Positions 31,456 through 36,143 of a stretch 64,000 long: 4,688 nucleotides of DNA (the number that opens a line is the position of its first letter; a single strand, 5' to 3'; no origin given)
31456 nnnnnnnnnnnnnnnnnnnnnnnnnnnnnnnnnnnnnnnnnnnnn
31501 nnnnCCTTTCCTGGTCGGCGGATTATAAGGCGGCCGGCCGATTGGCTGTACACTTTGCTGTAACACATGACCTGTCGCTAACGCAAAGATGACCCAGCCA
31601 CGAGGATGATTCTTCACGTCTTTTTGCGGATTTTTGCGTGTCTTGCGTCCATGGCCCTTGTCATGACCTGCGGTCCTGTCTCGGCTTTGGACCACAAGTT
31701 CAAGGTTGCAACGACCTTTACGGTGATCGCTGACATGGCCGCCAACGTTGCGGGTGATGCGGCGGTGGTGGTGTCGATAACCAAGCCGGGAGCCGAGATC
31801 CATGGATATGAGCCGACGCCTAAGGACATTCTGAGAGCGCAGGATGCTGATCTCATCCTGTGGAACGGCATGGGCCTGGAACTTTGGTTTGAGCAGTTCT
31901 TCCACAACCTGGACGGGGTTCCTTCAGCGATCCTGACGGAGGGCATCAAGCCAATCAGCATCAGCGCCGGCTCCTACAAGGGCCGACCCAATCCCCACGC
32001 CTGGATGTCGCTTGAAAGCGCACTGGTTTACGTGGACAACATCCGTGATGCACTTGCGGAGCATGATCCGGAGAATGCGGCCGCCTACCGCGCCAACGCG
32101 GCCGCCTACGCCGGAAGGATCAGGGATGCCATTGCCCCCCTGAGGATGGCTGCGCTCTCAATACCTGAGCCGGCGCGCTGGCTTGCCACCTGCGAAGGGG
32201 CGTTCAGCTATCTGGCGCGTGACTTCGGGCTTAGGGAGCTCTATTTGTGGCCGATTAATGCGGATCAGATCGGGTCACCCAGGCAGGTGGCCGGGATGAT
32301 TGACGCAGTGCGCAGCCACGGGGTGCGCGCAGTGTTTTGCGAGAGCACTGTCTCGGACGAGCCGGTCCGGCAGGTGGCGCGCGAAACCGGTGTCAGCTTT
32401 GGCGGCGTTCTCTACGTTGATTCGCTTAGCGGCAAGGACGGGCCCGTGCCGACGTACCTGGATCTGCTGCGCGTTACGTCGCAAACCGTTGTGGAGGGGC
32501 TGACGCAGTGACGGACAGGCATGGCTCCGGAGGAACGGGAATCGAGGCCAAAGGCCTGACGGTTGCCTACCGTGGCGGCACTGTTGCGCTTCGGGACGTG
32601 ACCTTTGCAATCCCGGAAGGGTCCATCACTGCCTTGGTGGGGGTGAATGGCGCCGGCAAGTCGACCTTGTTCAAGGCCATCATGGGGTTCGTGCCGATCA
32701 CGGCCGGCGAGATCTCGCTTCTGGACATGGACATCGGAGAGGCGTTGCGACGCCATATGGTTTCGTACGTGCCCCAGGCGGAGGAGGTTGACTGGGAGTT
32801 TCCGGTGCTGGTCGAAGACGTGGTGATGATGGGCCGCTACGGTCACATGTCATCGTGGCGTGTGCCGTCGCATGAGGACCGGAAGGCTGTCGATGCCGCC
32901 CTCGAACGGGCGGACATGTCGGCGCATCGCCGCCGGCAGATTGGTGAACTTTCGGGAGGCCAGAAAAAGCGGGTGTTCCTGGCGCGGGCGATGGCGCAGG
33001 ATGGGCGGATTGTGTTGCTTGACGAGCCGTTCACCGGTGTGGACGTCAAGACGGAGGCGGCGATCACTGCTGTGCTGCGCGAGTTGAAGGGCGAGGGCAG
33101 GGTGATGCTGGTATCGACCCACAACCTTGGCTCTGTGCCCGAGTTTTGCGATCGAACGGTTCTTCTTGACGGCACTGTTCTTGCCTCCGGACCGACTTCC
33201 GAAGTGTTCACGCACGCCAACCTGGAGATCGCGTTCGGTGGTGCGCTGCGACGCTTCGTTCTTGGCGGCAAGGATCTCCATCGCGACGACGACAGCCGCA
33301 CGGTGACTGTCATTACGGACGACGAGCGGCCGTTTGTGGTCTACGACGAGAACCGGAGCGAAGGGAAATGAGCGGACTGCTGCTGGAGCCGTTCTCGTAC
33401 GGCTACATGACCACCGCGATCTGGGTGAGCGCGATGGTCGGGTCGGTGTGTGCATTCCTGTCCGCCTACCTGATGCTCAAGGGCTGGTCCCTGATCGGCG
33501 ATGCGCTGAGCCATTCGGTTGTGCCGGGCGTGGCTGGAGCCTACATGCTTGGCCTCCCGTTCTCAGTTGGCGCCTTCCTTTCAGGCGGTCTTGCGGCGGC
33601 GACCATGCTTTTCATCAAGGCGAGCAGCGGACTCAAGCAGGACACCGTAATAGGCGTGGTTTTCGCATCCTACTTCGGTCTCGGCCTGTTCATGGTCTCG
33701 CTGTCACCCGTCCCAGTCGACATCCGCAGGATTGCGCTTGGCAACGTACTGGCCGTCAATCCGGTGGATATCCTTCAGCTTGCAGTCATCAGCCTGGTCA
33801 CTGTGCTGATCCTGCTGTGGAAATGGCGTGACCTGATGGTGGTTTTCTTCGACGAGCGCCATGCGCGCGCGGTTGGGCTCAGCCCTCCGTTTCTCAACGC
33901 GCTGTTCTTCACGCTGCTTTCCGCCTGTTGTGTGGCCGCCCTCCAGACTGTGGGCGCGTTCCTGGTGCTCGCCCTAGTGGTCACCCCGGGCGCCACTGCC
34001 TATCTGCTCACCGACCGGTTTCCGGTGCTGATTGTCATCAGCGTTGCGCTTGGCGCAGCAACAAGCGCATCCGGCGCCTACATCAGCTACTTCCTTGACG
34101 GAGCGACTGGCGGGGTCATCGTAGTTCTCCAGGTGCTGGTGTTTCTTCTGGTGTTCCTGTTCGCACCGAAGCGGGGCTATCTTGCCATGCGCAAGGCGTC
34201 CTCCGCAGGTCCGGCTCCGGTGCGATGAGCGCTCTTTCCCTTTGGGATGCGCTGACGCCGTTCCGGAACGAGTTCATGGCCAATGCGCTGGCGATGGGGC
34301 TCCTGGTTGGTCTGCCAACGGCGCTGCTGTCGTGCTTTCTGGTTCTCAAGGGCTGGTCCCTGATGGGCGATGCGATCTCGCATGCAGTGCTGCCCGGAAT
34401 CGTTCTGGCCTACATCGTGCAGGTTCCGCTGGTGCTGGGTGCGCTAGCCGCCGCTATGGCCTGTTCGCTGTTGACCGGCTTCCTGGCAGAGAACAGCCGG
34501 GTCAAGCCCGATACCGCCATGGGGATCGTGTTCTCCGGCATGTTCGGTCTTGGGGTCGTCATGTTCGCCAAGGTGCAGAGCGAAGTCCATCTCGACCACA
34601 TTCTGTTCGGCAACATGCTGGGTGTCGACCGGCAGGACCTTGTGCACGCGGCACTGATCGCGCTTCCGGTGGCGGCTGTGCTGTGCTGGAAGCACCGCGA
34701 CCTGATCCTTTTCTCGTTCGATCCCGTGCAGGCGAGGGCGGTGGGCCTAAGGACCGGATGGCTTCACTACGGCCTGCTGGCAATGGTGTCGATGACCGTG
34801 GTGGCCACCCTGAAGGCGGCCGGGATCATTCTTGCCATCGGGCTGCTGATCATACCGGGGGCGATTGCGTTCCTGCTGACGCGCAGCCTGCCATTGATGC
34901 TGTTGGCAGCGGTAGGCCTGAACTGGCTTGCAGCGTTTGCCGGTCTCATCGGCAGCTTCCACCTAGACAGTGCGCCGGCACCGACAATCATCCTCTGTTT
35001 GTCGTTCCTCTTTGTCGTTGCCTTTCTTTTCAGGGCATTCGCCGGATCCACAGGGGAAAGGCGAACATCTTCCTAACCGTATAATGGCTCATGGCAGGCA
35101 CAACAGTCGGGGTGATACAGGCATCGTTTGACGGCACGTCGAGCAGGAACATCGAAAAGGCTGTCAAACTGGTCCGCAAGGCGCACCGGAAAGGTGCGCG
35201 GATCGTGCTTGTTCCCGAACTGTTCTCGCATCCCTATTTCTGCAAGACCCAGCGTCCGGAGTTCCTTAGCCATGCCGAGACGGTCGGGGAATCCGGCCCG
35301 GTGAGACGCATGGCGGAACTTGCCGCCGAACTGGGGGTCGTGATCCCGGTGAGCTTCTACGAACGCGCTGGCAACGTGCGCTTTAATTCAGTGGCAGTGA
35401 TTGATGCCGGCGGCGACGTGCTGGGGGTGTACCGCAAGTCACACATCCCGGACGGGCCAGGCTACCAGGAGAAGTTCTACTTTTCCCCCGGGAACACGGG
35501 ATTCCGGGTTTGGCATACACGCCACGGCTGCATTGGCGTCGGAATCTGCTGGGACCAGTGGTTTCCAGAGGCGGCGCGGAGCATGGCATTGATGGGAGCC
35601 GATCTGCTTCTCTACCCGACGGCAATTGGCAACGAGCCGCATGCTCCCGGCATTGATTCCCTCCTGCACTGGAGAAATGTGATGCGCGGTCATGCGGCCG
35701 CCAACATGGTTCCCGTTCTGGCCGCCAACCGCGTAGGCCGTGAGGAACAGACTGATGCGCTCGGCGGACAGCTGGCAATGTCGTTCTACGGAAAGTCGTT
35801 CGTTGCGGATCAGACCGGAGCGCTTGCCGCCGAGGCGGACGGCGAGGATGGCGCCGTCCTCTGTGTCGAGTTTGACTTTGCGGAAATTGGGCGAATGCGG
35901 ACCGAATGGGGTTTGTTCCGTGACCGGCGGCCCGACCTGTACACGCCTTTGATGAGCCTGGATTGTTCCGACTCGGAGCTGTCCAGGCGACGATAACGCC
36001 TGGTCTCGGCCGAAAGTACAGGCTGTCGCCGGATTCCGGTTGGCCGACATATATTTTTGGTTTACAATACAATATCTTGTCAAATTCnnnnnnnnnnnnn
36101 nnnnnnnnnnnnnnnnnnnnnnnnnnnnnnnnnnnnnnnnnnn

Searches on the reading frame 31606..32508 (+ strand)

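Call 12: search_protein_families(library=pfam, proteins=[window:31606-32508:+], max_evalue=0.01)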
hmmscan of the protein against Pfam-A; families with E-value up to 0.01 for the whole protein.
window:31606-32508:+ (301 aa): 1 family
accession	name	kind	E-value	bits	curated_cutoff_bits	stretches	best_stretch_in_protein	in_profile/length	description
PF01297.22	ZnuA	-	1.6e-77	261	29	1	34-297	1-262/263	Zinc-uptake complex component A periplasmic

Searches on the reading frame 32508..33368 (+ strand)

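Call 12: search_protein_families(library=pfam, proteins=[window:32508-33368:+], max_evalue=0.01)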
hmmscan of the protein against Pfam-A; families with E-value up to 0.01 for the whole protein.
window:32508-33368:+ (287 aa): 7 families
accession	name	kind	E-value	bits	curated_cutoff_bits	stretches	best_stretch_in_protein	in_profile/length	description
PF00005.33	ABC_tran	-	2.6e-29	103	25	1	28-175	1-136/137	ABC transporter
PF13304.12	AAA_21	-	1.3e-10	42.3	27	2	40-58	1-19/304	AAA domain, putative AbiEii toxin, Type IV TA system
PF02463.25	SMC_N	-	8.9e-06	25.7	40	1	38-203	24-196/220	RecF/RecN/SMC N terminal domain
PF13558.12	SbcC_Walker_B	-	0.00027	21.5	27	1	136-191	20-89/90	SbcC/RAD50-like, Walker B motif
PF13555.12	AAA_29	-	0.00033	20.8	27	1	32-59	16-43/61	P-loop containing region of AAA domain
PF13476.12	AAA_23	-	0.00039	21.6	27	1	31-58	13-39/201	AAA domain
PF03193.22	RsgA_GTPase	-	0.0072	16.6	30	0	37-70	105-138/174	RsgA GTPase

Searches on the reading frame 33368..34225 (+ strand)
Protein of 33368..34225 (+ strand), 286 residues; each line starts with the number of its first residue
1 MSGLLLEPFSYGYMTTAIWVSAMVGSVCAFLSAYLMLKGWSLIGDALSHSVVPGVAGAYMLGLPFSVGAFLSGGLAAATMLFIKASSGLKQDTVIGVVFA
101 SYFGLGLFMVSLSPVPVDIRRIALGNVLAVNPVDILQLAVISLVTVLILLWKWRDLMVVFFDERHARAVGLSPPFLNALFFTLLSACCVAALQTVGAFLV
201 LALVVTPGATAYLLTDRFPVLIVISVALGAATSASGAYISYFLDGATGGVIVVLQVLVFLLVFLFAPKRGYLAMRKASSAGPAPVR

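Call 12: search_protein_families(library=pfam, proteins=[window:33368-34225:+], max_evalue=0.01)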
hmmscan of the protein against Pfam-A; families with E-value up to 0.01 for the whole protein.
window:33368-34225:+ (286 aa): 2 families
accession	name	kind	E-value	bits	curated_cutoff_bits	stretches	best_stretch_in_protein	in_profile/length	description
PF00950.22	ABC-3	-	5.6e-77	259.2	20.1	1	11-265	2-257/258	ABC 3 transport family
PF01032.23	FecCD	-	4.9e-05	22.9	26.5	1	66-261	103-307/311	FecCD transport family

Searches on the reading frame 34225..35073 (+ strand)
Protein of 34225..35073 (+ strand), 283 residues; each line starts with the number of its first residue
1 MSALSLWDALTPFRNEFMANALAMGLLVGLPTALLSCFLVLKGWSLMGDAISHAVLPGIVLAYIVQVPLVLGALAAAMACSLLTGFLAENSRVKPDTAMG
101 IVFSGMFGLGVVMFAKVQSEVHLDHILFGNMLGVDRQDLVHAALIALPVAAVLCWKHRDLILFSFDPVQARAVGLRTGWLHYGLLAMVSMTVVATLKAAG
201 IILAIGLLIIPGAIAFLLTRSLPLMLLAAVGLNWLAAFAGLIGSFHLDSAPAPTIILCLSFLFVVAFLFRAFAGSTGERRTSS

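Call 12: search_protein_families(library=pfam, proteins=[window:34225-35073:+], max_evalue=0.01)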
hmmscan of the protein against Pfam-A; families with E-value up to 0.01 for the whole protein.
window:34225-35073:+ (283 aa): 2 families
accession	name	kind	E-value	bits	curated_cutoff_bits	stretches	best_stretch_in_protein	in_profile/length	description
PF00950.22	ABC-3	-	5.3e-75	252.7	20.1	1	16-269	3-257/258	ABC 3 transport family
PF01032.23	FecCD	-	0.00011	21.9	26.5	1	60-268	88-306/311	FecCD transport family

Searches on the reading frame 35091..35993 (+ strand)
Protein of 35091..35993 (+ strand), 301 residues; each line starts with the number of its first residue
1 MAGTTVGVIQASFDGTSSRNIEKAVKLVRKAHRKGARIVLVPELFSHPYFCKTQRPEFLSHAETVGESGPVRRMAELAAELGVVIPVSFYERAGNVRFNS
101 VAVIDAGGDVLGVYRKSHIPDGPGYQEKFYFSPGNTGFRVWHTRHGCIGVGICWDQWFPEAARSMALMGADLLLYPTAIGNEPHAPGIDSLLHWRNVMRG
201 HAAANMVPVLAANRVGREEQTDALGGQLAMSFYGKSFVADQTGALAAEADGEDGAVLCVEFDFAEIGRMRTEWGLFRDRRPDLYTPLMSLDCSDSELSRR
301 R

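Call 12: search_protein_families(library=pfam, proteins=[window:35091-35993:+], max_evalue=0.01)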
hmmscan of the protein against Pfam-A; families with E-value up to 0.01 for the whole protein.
window:35091-35993:+ (301 aa): 1 family
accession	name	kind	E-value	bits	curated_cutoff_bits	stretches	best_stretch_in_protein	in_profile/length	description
PF00795.27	CN_hydrolase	-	4e-53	180.8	23.2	1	6-270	2-255/256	Carbon-nitrogen hydrolase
